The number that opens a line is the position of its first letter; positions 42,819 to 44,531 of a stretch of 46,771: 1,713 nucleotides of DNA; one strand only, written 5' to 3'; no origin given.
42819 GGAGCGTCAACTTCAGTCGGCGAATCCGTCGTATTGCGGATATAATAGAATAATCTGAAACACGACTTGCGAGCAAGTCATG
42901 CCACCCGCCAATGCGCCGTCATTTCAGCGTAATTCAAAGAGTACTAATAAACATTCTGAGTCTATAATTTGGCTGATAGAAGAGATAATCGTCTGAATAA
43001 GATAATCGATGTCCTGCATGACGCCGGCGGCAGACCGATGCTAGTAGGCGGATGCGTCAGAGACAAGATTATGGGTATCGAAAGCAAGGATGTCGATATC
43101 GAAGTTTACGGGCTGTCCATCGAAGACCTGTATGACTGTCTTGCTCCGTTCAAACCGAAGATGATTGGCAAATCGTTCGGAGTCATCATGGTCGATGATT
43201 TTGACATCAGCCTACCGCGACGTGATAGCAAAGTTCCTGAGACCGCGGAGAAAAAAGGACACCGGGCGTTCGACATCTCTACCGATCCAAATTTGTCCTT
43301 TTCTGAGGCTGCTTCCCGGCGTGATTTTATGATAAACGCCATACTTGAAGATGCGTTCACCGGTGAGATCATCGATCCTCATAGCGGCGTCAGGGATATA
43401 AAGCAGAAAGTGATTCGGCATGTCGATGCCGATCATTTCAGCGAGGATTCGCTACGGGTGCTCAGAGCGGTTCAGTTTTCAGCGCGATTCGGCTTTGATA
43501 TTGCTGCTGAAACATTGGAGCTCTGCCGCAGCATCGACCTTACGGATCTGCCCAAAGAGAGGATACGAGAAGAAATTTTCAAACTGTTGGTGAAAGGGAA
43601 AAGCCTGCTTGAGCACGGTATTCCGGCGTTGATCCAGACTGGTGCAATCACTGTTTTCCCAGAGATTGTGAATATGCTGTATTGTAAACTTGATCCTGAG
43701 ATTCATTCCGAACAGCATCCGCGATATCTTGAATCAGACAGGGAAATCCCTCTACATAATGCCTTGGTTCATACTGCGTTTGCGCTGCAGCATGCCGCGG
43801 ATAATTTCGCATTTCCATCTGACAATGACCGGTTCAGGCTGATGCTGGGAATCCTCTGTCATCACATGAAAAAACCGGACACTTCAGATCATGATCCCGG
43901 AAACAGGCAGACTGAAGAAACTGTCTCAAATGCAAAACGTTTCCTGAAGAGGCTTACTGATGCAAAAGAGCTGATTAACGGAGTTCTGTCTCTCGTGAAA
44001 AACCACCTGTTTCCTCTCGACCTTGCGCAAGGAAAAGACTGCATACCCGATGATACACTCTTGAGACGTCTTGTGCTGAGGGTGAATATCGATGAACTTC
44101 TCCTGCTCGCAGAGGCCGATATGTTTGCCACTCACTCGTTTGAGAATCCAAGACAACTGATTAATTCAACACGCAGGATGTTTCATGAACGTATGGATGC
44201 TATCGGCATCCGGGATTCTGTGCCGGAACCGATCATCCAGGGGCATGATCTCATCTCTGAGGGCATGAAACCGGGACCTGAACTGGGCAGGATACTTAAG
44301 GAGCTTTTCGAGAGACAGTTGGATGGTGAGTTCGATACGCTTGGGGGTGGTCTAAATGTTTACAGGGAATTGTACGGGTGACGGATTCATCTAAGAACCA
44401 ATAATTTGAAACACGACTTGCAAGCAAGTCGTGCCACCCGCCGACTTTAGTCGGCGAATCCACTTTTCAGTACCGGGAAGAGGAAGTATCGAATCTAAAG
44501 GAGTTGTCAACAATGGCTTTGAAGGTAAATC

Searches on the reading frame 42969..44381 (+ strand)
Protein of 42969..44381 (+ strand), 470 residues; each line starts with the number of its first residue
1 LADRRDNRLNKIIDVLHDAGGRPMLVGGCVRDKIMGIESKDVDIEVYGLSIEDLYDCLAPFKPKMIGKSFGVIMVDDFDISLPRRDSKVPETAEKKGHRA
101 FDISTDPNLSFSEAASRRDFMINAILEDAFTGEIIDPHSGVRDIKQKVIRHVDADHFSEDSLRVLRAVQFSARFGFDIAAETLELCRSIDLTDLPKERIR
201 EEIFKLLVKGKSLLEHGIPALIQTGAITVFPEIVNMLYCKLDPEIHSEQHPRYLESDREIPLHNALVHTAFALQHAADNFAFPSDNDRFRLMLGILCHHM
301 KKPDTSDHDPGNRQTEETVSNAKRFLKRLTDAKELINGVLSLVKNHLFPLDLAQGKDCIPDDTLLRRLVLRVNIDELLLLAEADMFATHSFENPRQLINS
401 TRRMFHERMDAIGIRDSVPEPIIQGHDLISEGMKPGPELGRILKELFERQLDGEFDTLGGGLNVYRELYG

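Call 10: search_protein_families(library=pfam, proteins=[window:42969-44381:+], max_evalue=0.001)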
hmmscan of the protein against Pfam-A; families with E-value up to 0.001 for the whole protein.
window:42969-44381:+ (470 aa): 3 families
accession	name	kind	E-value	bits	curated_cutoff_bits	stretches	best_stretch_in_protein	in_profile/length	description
PF01743.26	PolyA_pol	-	2.6e-16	60.6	23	1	25-150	3-126/126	Poly A polymerase head domain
PF12627.12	PolyA_pol_RNAbd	-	3.8e-06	27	22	1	175-233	1-60/64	Probable RNA and SrmB- binding site of polymerase A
PF13735.12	tRNA_NucTran2_2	-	2.9e-05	24.5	27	1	321-454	23-137/149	tRNA nucleotidyltransferase domain 2 putative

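Call 11: search_protein_families(library=ncbifam, proteins=[window:42969-44381:+], max_evalue=0.001)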
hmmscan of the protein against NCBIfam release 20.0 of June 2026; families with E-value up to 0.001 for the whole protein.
window:42969-44381:+ (470 aa): 9 families
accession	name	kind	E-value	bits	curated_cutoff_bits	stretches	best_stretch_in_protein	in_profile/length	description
NF008137.0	PRK10885.1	equivalog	7.1e-34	117.3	451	1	25-308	5-265/409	multifunctional CCA addition/repair protein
NF009814.0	PRK13299.1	equivalog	3.2e-31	108.8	290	2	111-234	105-229/396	CCA tRNA nucleotidyltransferase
NF009813.0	PRK13298.1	equivalog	1.8e-29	102.9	606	1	24-239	4-215/417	tRNA CCA-pyrophosphorylase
TIGR01942.1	pcnB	subfamily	4.3e-27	95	305.65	1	10-213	19-222/425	polynucleotide adenylyltransferase PcnB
TIGR02692.1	tRNA_CCA_actino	equivalog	1.1e-25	90.3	438.8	1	7-452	14-448/466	CCA tRNA nucleotidyltransferase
NF009812.0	PRK13297.1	equivalog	2.8e-23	82.6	624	1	20-210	11-193/364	tRNA CCA-pyrophosphorylase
NF009811.0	PRK13296.1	equivalog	1.7e-19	69.9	469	1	24-238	4-213/360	CCA tRNA nucleotidyltransferase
NF008634.1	PRK11623.1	equivalog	1.4e-16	60.1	702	1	7-211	48-262/469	polynucleotide adenylyltransferase PcnB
NF041569.1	A-tRNAntase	equivalog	1.3e-12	46.9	1440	1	25-188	484-647/880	A-adding tRNA nucleotidyltransferase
